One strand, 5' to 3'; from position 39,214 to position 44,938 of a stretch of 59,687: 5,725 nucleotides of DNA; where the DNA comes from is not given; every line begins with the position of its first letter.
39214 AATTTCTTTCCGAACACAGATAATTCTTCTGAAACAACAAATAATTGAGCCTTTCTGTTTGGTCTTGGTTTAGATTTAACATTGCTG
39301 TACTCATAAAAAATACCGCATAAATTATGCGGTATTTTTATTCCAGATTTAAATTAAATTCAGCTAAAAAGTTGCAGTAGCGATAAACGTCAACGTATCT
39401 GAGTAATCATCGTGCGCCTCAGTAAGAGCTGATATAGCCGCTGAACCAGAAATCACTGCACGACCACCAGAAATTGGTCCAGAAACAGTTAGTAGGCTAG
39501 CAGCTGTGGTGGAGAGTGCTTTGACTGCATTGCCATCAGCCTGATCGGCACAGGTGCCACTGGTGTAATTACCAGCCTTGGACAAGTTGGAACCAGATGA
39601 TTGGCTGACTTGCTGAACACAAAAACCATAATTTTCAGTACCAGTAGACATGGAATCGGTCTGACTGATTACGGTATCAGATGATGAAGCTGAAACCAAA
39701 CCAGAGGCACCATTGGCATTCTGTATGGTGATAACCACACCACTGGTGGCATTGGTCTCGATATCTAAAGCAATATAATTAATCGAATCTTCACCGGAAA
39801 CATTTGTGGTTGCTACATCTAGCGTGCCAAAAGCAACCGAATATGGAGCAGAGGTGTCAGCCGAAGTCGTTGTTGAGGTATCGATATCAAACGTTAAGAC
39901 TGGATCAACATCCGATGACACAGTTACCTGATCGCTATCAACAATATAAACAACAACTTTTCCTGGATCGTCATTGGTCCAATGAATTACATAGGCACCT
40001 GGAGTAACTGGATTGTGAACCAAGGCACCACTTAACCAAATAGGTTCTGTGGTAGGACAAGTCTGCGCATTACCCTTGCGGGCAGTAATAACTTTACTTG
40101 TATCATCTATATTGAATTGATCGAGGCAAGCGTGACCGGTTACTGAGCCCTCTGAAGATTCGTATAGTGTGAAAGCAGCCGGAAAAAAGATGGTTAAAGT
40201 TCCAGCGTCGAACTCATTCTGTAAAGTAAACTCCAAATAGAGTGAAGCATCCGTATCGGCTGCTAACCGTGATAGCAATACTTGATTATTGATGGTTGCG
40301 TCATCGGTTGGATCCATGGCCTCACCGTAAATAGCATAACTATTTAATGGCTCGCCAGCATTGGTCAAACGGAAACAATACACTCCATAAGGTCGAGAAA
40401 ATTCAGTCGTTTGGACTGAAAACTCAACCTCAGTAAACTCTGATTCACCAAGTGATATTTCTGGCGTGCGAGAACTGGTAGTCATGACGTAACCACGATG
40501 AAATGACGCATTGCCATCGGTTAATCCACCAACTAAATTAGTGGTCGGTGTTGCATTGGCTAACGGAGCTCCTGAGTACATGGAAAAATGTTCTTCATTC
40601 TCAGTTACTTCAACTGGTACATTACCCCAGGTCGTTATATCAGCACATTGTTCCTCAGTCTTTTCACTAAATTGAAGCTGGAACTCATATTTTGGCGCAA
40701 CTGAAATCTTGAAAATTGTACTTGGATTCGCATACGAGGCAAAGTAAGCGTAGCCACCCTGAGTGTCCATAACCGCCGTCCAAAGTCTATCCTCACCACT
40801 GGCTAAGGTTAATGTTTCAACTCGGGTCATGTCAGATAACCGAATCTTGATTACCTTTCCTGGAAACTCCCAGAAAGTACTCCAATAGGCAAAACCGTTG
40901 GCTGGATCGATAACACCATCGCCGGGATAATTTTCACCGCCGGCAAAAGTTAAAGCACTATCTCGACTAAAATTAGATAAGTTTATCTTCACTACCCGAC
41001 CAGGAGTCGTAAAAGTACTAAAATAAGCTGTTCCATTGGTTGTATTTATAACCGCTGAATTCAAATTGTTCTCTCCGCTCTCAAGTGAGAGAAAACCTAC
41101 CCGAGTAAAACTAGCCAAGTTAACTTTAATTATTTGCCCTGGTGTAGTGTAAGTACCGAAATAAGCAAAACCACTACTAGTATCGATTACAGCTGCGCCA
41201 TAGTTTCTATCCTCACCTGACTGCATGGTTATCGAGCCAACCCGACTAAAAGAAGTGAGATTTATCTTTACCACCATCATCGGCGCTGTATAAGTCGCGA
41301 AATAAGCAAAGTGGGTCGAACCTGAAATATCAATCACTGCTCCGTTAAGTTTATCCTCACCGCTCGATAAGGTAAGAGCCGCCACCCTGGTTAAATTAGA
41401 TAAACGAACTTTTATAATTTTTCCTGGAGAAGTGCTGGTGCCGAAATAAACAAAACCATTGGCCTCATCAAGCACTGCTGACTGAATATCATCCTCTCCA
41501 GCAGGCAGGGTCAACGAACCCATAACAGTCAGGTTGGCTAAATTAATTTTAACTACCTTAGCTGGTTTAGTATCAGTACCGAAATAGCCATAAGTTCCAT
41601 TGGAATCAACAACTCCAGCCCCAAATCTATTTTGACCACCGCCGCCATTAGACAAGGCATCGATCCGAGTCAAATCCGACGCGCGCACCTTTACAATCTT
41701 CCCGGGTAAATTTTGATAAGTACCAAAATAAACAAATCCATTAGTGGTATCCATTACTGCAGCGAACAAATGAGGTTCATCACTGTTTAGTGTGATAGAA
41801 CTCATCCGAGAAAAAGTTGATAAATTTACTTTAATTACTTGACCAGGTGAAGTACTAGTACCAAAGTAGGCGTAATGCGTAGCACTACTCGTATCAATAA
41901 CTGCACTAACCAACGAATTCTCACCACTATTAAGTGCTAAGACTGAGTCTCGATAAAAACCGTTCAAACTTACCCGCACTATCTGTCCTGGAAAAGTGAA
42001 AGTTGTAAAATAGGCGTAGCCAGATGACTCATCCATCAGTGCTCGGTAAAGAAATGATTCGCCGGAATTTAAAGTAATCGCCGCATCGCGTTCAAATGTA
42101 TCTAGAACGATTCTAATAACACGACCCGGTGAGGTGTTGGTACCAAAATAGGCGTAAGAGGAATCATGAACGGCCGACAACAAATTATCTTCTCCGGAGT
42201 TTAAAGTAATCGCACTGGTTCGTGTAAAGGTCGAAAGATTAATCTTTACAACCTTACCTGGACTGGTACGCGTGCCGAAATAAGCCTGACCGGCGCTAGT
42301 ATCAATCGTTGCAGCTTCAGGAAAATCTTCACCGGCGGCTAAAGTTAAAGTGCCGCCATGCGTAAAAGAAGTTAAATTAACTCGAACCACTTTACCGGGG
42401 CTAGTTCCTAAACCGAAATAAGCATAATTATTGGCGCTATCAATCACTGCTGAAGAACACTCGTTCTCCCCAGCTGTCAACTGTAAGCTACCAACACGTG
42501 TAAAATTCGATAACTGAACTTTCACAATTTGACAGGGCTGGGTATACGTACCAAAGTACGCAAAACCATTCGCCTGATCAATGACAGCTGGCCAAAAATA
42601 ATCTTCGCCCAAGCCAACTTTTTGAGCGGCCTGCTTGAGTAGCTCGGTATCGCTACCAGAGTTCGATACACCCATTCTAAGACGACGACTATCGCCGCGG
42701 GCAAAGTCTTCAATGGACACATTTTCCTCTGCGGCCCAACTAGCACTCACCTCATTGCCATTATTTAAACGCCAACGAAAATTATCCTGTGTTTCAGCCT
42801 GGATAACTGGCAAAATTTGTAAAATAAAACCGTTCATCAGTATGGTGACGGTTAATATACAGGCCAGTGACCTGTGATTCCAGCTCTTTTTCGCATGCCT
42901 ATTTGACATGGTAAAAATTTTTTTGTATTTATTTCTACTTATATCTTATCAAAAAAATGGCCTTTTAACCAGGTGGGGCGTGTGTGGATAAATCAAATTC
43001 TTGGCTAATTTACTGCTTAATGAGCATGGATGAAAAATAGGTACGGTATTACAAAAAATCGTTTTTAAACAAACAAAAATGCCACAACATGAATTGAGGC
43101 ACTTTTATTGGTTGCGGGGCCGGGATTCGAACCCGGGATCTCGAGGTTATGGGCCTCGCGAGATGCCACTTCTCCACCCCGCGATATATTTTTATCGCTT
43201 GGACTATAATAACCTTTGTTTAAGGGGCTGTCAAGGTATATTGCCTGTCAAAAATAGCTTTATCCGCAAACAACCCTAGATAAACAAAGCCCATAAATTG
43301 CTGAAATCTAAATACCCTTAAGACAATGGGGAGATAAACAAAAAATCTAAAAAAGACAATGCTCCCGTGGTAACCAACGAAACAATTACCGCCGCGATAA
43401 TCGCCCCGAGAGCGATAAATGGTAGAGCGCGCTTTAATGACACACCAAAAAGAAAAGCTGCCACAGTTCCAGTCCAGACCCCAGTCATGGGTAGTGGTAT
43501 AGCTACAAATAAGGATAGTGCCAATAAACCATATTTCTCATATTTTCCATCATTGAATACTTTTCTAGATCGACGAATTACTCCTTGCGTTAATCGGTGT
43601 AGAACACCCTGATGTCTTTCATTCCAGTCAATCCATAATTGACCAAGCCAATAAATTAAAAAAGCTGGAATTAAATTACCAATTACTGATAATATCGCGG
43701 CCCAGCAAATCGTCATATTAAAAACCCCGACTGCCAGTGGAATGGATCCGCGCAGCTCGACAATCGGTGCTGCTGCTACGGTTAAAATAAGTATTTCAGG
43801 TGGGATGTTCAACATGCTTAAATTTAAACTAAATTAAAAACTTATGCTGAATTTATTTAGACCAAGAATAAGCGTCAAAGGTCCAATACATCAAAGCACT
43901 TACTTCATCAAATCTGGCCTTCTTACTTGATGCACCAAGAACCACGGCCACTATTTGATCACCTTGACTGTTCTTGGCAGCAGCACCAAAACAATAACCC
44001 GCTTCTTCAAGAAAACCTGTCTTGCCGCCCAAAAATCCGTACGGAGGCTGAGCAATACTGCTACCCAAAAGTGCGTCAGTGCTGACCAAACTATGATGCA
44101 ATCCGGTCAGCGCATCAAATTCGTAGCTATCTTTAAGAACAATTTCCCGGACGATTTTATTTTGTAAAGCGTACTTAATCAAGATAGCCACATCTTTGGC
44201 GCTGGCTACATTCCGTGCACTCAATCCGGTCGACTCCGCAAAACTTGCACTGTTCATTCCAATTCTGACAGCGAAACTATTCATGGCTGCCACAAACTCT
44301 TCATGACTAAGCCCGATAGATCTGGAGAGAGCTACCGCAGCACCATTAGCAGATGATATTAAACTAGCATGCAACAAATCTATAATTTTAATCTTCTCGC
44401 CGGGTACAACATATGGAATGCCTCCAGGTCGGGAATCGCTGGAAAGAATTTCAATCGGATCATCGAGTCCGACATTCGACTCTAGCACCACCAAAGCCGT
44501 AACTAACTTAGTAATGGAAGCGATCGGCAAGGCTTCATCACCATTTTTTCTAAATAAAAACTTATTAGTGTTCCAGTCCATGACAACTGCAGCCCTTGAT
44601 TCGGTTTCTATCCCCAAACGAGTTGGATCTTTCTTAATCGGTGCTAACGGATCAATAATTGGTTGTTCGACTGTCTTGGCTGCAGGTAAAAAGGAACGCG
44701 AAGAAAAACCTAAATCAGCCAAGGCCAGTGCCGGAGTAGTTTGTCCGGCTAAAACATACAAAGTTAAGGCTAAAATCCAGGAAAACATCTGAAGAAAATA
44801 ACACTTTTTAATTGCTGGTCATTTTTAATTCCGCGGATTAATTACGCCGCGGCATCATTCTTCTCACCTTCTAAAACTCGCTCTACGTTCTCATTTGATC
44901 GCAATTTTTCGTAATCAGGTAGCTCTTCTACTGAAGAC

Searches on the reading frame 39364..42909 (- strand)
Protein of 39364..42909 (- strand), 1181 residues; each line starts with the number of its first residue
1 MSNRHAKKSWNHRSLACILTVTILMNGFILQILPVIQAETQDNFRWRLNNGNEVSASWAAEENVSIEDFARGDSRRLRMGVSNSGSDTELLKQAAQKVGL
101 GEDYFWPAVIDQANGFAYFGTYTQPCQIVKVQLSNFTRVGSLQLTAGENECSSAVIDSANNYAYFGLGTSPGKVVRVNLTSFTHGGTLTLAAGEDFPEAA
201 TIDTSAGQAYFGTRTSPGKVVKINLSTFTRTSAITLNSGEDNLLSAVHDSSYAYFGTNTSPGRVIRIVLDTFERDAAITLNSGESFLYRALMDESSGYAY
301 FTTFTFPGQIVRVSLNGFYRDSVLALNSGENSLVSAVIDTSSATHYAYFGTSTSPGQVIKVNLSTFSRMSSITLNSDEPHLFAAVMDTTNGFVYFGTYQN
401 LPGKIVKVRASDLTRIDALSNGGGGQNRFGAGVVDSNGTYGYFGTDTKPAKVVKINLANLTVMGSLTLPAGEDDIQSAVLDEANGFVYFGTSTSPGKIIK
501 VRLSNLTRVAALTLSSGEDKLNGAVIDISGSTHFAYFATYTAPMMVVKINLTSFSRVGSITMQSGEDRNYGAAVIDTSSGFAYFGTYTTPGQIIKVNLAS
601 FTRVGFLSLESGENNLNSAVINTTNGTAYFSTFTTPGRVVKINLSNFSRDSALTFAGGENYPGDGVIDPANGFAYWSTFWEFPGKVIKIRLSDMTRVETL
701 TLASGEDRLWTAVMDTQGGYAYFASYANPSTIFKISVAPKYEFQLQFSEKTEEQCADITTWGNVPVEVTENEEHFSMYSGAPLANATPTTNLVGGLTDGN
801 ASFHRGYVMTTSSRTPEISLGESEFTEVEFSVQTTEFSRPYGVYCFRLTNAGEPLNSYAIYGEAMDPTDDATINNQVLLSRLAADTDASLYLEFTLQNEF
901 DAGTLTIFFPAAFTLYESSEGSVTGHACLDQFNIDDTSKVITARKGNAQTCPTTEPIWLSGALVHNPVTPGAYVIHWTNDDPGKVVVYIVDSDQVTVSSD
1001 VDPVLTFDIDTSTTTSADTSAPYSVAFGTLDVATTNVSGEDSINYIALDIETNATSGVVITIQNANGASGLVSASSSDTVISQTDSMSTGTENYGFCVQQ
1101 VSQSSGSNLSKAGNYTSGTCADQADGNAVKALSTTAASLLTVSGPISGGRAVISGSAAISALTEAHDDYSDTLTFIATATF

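Call 9: search_protein_families(library=pfam, proteins=[window:39364-42909:-], max_evalue=0.001)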
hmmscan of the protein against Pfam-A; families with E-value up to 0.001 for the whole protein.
window:39364-42909:- (1181 aa): 1 family
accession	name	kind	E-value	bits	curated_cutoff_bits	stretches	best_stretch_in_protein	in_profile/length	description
PF21710.3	Spt6_S1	-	0.00043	20.9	27.5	0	446-466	66-86/91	Spt6, S1/OB domain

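Call 81: search_protein_families(library=ncbifam, proteins=[window:39364-42909:-], max_evalue=0.001)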
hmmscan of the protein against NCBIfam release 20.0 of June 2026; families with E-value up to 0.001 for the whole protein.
window:39364-42909:- (1181 aa): 0 families

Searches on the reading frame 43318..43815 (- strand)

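Call 10: search_protein_families(library=pfam, proteins=[window:43318-43815:-], max_evalue=0.001)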
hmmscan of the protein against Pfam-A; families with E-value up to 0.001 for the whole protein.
window:43318-43815:- (165 aa): 2 families
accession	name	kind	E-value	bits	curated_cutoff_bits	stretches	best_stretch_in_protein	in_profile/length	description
PF06695.16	Sm_multidrug_ex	-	3.2e-32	112.1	30.7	1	20-144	1-121/121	Putative small multi-drug export protein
PF09335.16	VTT_dom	-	4.1e-05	24.5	33.9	1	27-148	7-120/123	VTT domain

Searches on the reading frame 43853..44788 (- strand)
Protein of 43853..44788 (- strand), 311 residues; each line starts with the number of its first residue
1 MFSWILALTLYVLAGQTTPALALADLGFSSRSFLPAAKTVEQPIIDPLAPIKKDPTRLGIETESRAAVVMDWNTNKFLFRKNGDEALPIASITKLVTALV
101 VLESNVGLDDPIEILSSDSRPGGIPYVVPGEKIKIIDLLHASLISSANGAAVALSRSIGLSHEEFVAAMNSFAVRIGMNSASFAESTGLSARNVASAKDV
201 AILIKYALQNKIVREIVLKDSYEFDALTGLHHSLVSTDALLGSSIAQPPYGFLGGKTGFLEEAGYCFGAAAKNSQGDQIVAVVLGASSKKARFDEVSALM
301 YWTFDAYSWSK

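Call 10: search_protein_families(library=pfam, proteins=[window:43853-44788:-], max_evalue=0.001)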
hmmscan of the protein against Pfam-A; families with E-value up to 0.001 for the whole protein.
window:43853-44788:- (311 aa): 3 families
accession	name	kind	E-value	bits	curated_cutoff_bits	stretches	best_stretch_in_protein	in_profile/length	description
PF00768.25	Peptidase_S11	-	1.5e-43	149.4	27.6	1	61-287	9-238/239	D-alanyl-D-alanine carboxypeptidase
PF13354.11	Beta-lactamase2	-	1.6e-10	41.2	22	1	68-213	3-152/214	Beta-lactamase enzyme family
PF02113.21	Peptidase_S13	-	9.3e-06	25.1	22.8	0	61-102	15-56/444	D-Ala-D-Ala carboxypeptidase 3 (S13) family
